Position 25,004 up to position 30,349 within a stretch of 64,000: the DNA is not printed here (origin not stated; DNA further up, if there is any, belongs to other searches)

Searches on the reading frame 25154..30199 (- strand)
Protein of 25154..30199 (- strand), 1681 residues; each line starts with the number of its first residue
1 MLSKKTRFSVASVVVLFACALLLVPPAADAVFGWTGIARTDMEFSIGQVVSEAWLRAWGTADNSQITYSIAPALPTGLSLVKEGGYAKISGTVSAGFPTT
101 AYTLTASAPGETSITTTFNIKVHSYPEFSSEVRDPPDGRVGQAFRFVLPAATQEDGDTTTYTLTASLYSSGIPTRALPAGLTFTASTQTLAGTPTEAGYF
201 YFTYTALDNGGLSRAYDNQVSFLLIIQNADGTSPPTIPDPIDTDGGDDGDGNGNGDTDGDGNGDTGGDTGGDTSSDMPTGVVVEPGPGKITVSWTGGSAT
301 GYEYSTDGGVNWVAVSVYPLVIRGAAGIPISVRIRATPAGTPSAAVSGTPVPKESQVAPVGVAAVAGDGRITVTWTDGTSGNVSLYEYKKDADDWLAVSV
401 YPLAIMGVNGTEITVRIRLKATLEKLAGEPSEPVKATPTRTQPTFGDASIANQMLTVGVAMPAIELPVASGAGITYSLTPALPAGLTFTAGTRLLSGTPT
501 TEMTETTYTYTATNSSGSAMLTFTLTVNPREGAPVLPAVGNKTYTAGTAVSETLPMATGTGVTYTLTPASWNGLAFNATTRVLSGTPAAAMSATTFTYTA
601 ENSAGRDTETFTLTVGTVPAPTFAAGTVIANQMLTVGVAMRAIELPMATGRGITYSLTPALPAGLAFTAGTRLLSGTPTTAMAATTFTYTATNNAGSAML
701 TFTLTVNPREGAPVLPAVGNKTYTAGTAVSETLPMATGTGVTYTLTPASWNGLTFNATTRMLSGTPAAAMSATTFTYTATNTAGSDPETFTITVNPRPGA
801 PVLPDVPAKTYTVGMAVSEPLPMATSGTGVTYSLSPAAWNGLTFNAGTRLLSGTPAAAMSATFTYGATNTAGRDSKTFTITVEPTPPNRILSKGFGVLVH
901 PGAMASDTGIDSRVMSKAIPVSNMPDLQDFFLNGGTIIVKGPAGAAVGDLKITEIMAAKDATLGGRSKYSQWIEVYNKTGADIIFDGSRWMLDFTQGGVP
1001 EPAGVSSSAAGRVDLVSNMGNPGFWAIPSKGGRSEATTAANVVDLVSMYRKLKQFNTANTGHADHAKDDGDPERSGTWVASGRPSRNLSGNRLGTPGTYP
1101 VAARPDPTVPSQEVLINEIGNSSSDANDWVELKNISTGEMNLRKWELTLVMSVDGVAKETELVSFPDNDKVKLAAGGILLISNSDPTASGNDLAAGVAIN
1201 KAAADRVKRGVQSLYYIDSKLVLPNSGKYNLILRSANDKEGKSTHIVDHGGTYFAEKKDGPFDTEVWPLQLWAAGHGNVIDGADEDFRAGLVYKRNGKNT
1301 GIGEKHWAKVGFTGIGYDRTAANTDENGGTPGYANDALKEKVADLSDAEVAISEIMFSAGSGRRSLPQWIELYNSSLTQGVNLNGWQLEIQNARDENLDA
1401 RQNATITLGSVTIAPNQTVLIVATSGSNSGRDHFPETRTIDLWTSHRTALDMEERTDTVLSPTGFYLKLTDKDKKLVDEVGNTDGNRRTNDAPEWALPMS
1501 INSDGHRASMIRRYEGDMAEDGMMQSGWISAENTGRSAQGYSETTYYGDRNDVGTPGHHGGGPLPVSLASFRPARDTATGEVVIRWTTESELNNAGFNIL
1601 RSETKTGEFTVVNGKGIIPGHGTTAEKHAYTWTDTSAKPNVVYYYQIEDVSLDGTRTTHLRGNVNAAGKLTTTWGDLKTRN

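Call 53: search_protein_families(library=pfam, proteins=[window:25154-30199:-], max_evalue=0.01)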
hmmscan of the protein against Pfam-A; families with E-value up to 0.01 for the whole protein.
window:25154-30199:- (1681 aa): 3 families
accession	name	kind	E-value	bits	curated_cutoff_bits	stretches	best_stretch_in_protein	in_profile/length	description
PF05345.18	He_PIG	-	2.4e-52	175.8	24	6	138-214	13-87/96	Putative Ig domain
PF00932.25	LTD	-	4.1e-25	88.7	34.3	2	1348-1482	6-107/109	Lamin Tail Domain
PF07679.22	I-set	-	0.0038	17.7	23.7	0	505-527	68-90/90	Immunoglobulin I-set domain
